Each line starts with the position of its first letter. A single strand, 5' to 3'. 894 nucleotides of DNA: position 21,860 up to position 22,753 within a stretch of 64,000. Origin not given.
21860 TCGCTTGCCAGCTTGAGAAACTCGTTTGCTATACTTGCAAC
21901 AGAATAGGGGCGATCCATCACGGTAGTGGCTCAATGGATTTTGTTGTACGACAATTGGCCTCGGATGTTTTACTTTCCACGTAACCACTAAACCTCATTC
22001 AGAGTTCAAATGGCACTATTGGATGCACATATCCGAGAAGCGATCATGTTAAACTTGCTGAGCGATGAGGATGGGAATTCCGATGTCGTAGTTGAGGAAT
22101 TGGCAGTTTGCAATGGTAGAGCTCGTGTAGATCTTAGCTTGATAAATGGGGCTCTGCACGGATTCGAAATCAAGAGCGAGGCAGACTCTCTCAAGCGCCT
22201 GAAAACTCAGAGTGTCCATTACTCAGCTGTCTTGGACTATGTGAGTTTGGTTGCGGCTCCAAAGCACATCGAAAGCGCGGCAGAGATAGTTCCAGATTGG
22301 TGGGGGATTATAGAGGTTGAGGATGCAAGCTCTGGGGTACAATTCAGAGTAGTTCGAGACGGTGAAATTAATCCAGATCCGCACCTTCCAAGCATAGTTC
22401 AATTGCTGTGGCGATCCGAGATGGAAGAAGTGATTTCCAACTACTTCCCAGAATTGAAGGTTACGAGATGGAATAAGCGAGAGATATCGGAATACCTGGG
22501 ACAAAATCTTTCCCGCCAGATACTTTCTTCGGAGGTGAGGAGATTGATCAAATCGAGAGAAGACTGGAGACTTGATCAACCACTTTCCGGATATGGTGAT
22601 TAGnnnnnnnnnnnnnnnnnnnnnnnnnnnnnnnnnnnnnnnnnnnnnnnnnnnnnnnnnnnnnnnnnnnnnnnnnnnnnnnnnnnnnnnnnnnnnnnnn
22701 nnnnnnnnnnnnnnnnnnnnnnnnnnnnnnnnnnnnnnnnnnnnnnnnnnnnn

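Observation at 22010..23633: Convergent, 3'-overlapping pair resembling sce7726 (PD-(D/E)xK-like) and sce7725/Beta-protein families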

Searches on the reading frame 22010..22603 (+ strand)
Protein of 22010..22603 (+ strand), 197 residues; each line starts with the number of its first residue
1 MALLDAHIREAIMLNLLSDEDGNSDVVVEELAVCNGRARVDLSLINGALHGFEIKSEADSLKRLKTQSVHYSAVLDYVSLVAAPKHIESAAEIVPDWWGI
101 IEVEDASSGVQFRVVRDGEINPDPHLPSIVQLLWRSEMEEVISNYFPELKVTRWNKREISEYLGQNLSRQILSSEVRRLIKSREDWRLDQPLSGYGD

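Call 3: search_protein_families(library=ncbifam, proteins=[window:22010-22603:+], max_evalue=0.1)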
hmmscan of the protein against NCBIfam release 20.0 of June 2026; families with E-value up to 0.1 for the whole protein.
window:22010-22603:+ (197 aa): 1 family
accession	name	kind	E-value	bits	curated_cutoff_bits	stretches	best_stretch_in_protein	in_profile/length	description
NF033832.1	sce7726_fam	subfamily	3.2e-46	157.6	70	1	5-184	3-183/184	sce7726 family protein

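Call 4: search_protein_families(library=pfam, proteins=[window:22010-22603:+], max_evalue=0.1)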
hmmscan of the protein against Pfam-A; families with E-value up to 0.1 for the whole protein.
window:22010-22603:+ (197 aa): 1 family
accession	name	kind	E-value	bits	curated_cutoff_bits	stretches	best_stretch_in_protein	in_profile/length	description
PF12916.12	DUF3834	-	0.046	13.4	22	0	127-182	143-198/202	Protein of unknown function (DUF3834)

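Call 5: search_protein_families(library=padloc, proteins=[window:22010-22603:+], max_evalue=0.1)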
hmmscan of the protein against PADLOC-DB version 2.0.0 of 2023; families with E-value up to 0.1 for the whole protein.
window:22010-22603:+ (197 aa): 1 family
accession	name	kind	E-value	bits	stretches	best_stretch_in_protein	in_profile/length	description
PDLC02989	cll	-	3.6e-31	106.9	1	7-183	9-183/265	-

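Call 19: find_homologous_proteins(query=window:22010-22603:+, max_evalue=0.00001)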
Query window:22010-22603:+ (197 aa): 109 proteins with E <= 0.00001 among 255 candidates.
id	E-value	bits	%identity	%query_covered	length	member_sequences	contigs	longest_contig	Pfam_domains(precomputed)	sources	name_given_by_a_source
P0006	6.7e-124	429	100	100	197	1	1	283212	PF26915.1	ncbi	-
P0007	3.0e-36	143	39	99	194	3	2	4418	PF26915.1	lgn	-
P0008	3.6e-35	139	38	98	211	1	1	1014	PF26915.1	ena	-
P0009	3.4e-34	136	40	98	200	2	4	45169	PF26915.1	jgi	jgi:hypothetical protein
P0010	2.7e-33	133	38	98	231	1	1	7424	PF26915.1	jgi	-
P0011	1.9e-32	130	40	98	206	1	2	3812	PF26915.1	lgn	-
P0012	5.0e-32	129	37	93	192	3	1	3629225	PF26915.1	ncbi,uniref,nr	ncbi:hypothetical protein B0W44_05185 [Novibacillus thermophilus]|uniref:Sce7726 family protein n=1 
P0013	6.0e-32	129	39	96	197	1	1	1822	PF26915.1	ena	-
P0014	8.7e-32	128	37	93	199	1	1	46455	PF26915.1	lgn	-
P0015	5.6e-31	126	40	84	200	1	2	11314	PF26915.1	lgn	-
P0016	7.4e-31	125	39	87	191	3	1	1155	PF26915.1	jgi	jgi:hypothetical protein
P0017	9.5e-31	125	37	99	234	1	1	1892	PF26915.1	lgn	-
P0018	4.1e-30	123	38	94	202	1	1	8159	PF26915.1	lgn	-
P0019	5.8e-30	122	40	95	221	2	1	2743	PF26915.1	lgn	-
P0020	5.9e-30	122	37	98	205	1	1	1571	PF26915.1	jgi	-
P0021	7.2e-30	122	40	93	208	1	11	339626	PF26915.1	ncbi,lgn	-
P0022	9.9e-30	121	37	99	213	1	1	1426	PF26915.1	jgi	jgi:hypothetical protein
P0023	9.9e-30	121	39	100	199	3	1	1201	PF26915.1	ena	-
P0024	1.0e-29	121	38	94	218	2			PF26915.1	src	-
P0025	1.7e-29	121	46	71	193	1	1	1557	PF26915.1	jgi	jgi:hypothetical protein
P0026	2.2e-29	120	47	68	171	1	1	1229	PF26915.1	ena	-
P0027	2.6e-29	120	37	96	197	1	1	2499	PF26915.1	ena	-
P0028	3.2e-29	120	36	94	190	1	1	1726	PF26915.1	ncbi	-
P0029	3.6e-29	120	39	87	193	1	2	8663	PF26915.1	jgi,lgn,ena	-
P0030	4.3e-29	119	35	98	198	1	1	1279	PF26915.1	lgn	-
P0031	8.8e-29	118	37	98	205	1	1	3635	PF26915.1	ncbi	-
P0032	1.0e-28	118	37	92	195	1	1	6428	PF26915.1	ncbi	-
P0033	2.1e-28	117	37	94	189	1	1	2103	PF26915.1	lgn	-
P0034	2.2e-28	117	35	99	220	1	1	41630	PF26915.1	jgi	jgi:hypothetical protein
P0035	2.5e-28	117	38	95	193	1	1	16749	PF26915.1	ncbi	ncbi:MAG: sce7726 family protein [Deltaproteobacteria bacterium]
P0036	4.9e-28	116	38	94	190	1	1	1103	PF26915.1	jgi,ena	-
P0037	5.0e-28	116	37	93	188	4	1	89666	PF26915.1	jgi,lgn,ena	-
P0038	5.7e-28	116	39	92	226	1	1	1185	PF26915.1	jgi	jgi:hypothetical protein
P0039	6.6e-28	115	37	94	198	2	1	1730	PF26915.1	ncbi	-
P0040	7.5e-28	115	38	95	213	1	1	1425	PF26915.1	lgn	-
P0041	2.2e-27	114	39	93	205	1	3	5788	PF26915.1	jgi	jgi:hypothetical protein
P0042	2.4e-27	114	38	95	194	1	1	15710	PF26915.1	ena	-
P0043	2.8e-27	113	35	92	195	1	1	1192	PF26915.1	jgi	jgi:hypothetical protein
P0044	3.7e-27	113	35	95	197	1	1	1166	PF26915.1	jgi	jgi:ribosomal protein L39E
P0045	4.3e-27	113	34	95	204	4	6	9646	PF26915.1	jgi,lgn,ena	jgi:hypothetical protein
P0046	6.3e-27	112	36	96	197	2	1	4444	PF26915.1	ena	-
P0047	6.6e-27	112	39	97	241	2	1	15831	PF26915.1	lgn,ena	-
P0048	6.7e-27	112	38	91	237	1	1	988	PF26915.1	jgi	jgi:hypothetical protein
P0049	8.9e-27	112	40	93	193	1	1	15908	PF26915.1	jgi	jgi:hypothetical protein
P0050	1.0e-26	112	38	86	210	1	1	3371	PF26915.1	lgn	-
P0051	1.1e-26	112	35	96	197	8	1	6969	PF26915.1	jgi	jgi:hypothetical protein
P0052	1.1e-26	111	38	93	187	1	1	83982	PF26915.1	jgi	jgi:hypothetical protein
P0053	1.9e-26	111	39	82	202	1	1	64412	PF26915.1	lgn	-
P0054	5.1e-26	109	36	96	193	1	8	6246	PF26915.1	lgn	-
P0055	5.1e-26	109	36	93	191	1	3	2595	PF26915.1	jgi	-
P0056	6.8e-26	109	38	94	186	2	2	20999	PF26915.1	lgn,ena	-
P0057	1.1e-25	108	36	93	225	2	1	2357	PF26915.1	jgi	jgi:hypothetical protein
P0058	1.4e-25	108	36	94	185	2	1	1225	PF26915.1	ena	-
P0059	1.7e-25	108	38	81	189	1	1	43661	PF26915.1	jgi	jgi:hypothetical protein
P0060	3.1e-25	107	45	68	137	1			PF26915.1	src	-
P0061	4.9e-25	106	34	83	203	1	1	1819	PF26915.1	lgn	-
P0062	1.3e-24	105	46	68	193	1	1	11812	PF26915.1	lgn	-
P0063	1.6e-24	104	38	82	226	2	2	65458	PF26915.1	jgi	jgi:phosphoribosyl-AMP cyclohydrolase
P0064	1.9e-24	104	34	93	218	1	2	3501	PF26915.1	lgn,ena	-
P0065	2.1e-24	104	36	94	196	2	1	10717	PF26915.1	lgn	-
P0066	2.7e-24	104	33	93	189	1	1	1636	PF26915.1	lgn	-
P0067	3.4e-24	103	37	83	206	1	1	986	PF26915.1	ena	-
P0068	4.8e-24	103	37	93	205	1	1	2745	PF26915.1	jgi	jgi:hypothetical protein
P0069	5.9e-24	103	37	91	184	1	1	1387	PF26915.1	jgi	jgi:hypothetical protein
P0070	8.1e-24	102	34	94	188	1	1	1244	PF26915.1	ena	-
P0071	9.0e-24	102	35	93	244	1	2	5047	PF26915.1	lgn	-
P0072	9.1e-24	102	35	92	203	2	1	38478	PF26915.1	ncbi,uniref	ncbi:sce7726 family protein [Actinotalea sp. C106]|uniref:sce7726 family protein n=1 Tax=Actinotalea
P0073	2.2e-23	101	34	93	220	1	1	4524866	PF26915.1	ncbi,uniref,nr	ncbi:sce7726 family protein [Solidesulfovibrio carbinolicus]|uniref:sce7726 family protein n=1 Tax=S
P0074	2.5e-23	101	38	92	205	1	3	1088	PF26915.1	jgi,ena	-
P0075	2.5e-23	101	37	82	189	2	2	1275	PF26915.1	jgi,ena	-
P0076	3.9e-23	100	33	94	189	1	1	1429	PF26915.1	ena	-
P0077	5.7e-23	99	35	92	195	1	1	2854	PF26915.1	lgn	-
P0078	6.4e-23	99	37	97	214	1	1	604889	PF26915.1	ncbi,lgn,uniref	ncbi:sce7726 family protein [Microvirga sp. ACRRW]|uniref:sce7726 family protein n=1 Tax=Microvirga 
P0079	8.9e-23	99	34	91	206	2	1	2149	PF26915.1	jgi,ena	-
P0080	9.0e-23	99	33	98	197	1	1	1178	PF26915.1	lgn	-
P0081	1.3e-22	98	35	90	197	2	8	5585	PF26915.1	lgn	-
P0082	1.4e-22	98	36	85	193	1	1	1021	PF26915.1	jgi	jgi:hypothetical protein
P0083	1.4e-22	98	33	94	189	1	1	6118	PF26915.1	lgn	-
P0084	2.0e-22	98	33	95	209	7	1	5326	PF26915.1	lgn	-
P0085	2.2e-22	97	36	92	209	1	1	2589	PF26915.1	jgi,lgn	jgi:hypothetical protein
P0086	4.8e-22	96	35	93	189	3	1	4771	PF26915.1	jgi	jgi:hypothetical protein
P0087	1.0e-21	95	39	89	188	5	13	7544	PF26915.1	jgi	jgi:hypothetical protein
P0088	1.1e-21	95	35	93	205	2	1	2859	PF26915.1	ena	-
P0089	1.4e-21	95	33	92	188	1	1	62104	PF26915.1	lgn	-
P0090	1.4e-21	95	34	81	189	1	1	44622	PF26915.1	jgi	jgi:hypothetical protein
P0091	1.9e-21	94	34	92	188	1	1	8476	PF26915.1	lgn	-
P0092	5.2e-21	93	34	92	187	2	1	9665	PF26915.1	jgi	jgi:hypothetical protein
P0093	8.0e-21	92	36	93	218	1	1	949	PF26915.1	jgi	jgi:hypothetical protein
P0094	1.1e-20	92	40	77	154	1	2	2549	PF26915.1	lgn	-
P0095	1.3e-20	92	32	93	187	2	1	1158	PF26915.1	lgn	-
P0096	1.8e-20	91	37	92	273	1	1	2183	PF26915.1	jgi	jgi:hypothetical protein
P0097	2.4e-20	91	39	80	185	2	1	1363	PF26915.1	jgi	jgi:hypothetical protein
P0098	3.1e-20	90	33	92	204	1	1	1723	PF26915.1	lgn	-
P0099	6.9e-20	89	34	82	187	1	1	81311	PF26915.1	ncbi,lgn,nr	ncbi:MAG: sce7726 family protein [Acidobacteria bacterium]|nr:sce7726 family protein [Acidobacteriot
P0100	1.2e-19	89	38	82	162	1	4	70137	PF26915.1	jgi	jgi:hypothetical protein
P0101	3.4e-19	87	37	89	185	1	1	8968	PF26915.1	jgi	jgi:hypothetical protein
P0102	4.1e-19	87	39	87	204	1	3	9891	PF26915.1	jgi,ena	jgi:hypothetical protein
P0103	1.7e-18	85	36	84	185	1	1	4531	PF26915.1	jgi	jgi:hypothetical protein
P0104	2.0e-17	81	35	80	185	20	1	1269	PF26915.1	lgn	-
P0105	2.1e-17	81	31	93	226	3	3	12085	PF26915.1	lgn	-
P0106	2.6e-17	81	37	82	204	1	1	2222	PF26915.1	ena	-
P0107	4.6e-17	80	36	83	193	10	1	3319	PF26915.1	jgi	jgi:hypothetical protein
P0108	8.3e-17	79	36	83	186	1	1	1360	PF26915.1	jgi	jgi:hypothetical protein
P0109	9.6e-17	79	32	92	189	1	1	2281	PF26915.1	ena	-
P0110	1.1e-16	79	36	80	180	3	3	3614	PF26915.1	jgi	jgi:hypothetical protein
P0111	3.2e-16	77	37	83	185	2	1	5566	PF26915.1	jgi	jgi:hypothetical protein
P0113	4.0e-8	51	34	80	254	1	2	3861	PF26915.1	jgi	jgi:hypothetical protein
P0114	3.1e-7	48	33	67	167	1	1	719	PF26915.1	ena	-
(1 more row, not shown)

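Call 20: find_encoding_contigs(protein=P0006, flank=10000, max_places=3)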
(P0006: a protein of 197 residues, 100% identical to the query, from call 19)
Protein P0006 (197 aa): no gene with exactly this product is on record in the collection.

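Call 27: find_related_loci(query=A2, collection=genome_contigs, flank=6000)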
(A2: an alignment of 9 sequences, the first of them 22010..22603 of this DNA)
Query A2 (197 aa) in genome_contigs; peptide patterns used: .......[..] (x = any residue, [..] = any of these).
99 stretches matched a pattern; 76 encode a relative of the query (tblastn E <= 1e-3); 76 distinct loci.
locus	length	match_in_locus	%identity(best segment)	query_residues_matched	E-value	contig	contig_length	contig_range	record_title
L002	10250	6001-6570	39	3-191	3e-41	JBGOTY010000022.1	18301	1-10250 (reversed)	MAG: Verrucomicrobiia bacterium isolate OBJ_0618_7090110_151 k141_6655349_length_18301_cov_12.0101, whole genome shotgun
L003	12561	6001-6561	40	1-187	5e-40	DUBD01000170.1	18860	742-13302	MAG TPA_asm: Bacteroidetes bacterium isolate UWMA-0293 NODE_3923_length_18860_cov_0.083524, whole genome shotgun sequenc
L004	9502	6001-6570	38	5-192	8e-39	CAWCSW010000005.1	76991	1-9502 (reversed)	MAG: uncultured Verrucomicrobiae bacterium isolate MFD05442.bin.2.226 genome assembly, contig: contig_15819, whole genom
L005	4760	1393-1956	38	5-195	3e-37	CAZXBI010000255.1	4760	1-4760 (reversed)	MAG TPA_asm: uncultured Syntrophorhabdus sp. isolate SRP302447_co4_432 genome assembly, contig: NODE_49933_length_4760_c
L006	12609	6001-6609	35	3-195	4e-36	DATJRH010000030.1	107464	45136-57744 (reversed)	MAG TPA_asm: Candidatus Aquilonibacter sp. isolate SMAG_U14962 k141_2327323, whole genome shotgun sequence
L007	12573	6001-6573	37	1-189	9e-36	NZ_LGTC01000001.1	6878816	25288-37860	Pseudobacteroides cellulosolvens ATCC 35603 = DSM 2933 ctg1, whole genome shotgun sequence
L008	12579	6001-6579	37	1-191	2e-35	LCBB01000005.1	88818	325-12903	MAG: candidate division WWE3 bacterium GW2011_GWC2_41_23 UU55_C0005, whole genome shotgun sequence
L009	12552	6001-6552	37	5-187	8e-35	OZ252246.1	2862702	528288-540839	MAG: Nitrospinales bacterium isolate 09764799-6df8-48cc-ac82-a3f7e3b0517f genome assembly, chromosome: 1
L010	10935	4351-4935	36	5-196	3e-34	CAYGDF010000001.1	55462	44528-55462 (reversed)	MAG TPA_asm: uncultured Candidatus Saccharibacteria bacterium isolate ERP113451_co1_291 genome assembly, contig: NODE_43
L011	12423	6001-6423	42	5-144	4e-34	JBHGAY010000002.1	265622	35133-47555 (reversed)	MAG: Candidatus Eisenbacteria bacterium isolate SBS.BIN.67 SBSBIN67_contig_2, whole genome shotgun sequence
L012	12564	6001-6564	34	1-187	8e-34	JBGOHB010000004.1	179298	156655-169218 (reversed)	Virgibacillus oceani strain HS4 NODE_4, whole genome shotgun sequence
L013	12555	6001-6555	37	13-197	3e-33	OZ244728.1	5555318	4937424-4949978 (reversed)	MAG: Bryobacteraceae bacterium isolate c3196df4-be0f-468c-8065-537ddef19e26 genome assembly, chromosome: 1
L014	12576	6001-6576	33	1-187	1e-33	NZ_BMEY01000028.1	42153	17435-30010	Ornithinibacillus halotolerans strain CGMCC 1.12408 sequence28, whole genome shotgun sequence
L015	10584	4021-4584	35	2-187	3e-33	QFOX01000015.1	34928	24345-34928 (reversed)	MAG: Azospirillum brasilense isolate S2_006_000_R2_60 S2_006_000_R2_scaffold_1232, whole genome shotgun sequence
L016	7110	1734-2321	35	3-196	2e-33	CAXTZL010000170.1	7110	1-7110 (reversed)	MAG TPA_asm: uncultured Bryocella sp. isolate public_SRR5808930_metawrap_bin.3 genome assembly, contig: public_SRR580893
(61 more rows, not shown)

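Call 44: predict_structure(alignment_id=A1)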
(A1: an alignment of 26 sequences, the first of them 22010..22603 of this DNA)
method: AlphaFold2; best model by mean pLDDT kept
length: 197 residues; sequences in the alignment: 26
mean_pLDDT: 91.3   pTM: 0.85
mean pLDDT of the five models: 91.3, 91.1, 90.3, 90.3, 89.6
residues with pLDDT >= 90: 162; 70-90: 18; 50-70: 9; < 50: 8
segments of 3 or more residues with pLDDT < 50: 190-197
pLDDT, mean of each block of 10 residues (from residue 1): 93 79 79 94 89 97 98 98 98 98 95 97 97 96 98 96 97 95 75 43
secondary structure, 60 per line:
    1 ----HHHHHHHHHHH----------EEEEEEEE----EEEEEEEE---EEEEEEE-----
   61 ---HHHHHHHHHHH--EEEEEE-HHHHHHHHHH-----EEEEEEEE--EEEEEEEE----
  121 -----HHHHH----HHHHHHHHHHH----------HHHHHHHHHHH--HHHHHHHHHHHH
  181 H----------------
elements in order: H5-15 E26-33 E38-45 E49-55 H64-74 E77-82 H84-93 E99-106 E109-116 H126-130 H135-145 H156-166 H169-181

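Call 50: fold_search(model_id=the predicted structure, library=pdb)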
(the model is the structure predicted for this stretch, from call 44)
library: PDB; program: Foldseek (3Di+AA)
matches with E <= 10: 536; with E <= 0.001: 1
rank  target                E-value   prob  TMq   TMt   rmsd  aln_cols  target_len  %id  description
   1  3dnx                  3.6e-05  1.00  0.37  0.47   9.2       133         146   20  SPO1766 protein of unknown function from Silicibacter pomeroyi. (released 2008-09-02)
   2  4dav_A                1.6e-02  0.95  0.36  0.32   6.1       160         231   16  The structure of Pyrococcus Furiosus SfsA in complex with DNA (released 2014-10-01)
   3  7lgn_B                3.3e-02  0.18  0.13  0.04  13.5       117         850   11  Cyanophycin synthetase 1 from T. morbirosei (released 2021-08-18)
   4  2ot9                  6.7e-02  0.77  0.25  0.27   5.0       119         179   13  Crystal structure of YaeQ protein from Pseudomonas syringae (released 2007-03-13)
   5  7tcb_B                1.1e-01  0.28  0.24  0.26  11.7       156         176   13  Crystal Structure of the YaeQ Family Protein VPA0551 from Vibrio parahaemolyticus (released 2022-01-05)
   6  7lgn_A                1.2e-01  0.13  0.18  0.07  14.7       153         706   12  Cyanophycin synthetase 1 from T. morbirosei (released 2021-08-18)
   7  7kmw_B                1.4e-01  0.11  0.18  0.16  20.4       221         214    6  Crystal structure of IspD from Mycobacterium paratuberculosis (released 2020-11-11)
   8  8gy8_A                1.6e-01  0.44  0.27  0.16   4.7        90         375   13  The structure of Bax1 from Pyrococcus furiosus (released 2023-09-27)
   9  2ph7_B                2.1e-01  0.69  0.29  0.26   4.3        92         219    9  Crystal structure of AF2093 from Archaeoglobus fulgidus (released 2007-05-08)
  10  3c0u_B                2.1e-01  0.25  0.24  0.26  12.4       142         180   10  Crystal structure of E.coli yaeQ protein (released 2008-01-29)
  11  9u49_A                3.0e-01  0.33  0.21  0.12   4.7        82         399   12  crystal structure of Cdn1 in complex with cA4 (released 2026-02-04)
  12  7aoi_AN               3.0e-01  0.06  0.13  0.15  16.3       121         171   16  Trypanosoma brucei mitochondrial ribosome large subunit assembly intermediate (released 2020-12-02)
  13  8q43_B                3.4e-01  0.30  0.20  0.10   3.6        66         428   15  Crystal structure of cA4-bound Can2 (E341A) in complex with oligo-C DNA (released 2023-11-22)
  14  9oma_A                3.9e-01  0.07  0.17  0.13  15.2       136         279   10  Cryo-EM structure of PCMTD1-ELOBC-CUL5-RBX2 (CRL5-PCMTD1) (released 2025-06-04)
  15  8q41_A                4.1e-01  0.25  0.20  0.10   3.6        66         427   15  Crystal structure of Can2 (E341A) bound to cA4 and TTTAAA ssDNA (released 2023-11-22)
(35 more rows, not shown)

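Call 52: search_solved_structures(query=A1, max_evalue=1, show_alignments=2)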
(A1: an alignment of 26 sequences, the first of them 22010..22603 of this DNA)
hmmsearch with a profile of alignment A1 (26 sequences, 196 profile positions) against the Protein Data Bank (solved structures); distinct sequences matched with E-value up to 1: 0.

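Call 77: search_protein_families(library=pfam, alignment_id=A1, max_evalue=1)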
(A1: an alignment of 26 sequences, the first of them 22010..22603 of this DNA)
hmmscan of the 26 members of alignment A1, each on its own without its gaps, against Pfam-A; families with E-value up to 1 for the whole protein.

A. member 1, window:22010-22603:+ (197 aa): 1 family
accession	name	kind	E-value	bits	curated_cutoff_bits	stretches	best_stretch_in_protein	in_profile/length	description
PF12916.12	DUF3834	-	0.046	13.4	22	1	127-182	143-198/202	Protein of unknown function (DUF3834)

B. families by the number of members that match (of 26 scanned): 7 families
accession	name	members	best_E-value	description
PF12916.12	DUF3834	1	0.046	Protein of unknown function (DUF3834)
PF06319.18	MmcB-like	1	0.061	DNA repair protein MmcB-like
PF18845.6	baeRF_family3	1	0.066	Bacterial archaeo-eukaryotic release factor family 3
PF18604.6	PreAtp-grasp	1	0.075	Pre ATP-grasp domain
PF01502.23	PRA-CH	1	0.088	Phosphoribosyl-AMP cyclohydrolase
PF23252.1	KH_PARP14_5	1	0.13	PARP14, fifth type I KH domain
PF23640.1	UPA_SH3BP4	1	0.13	SH3BP4 UPA domain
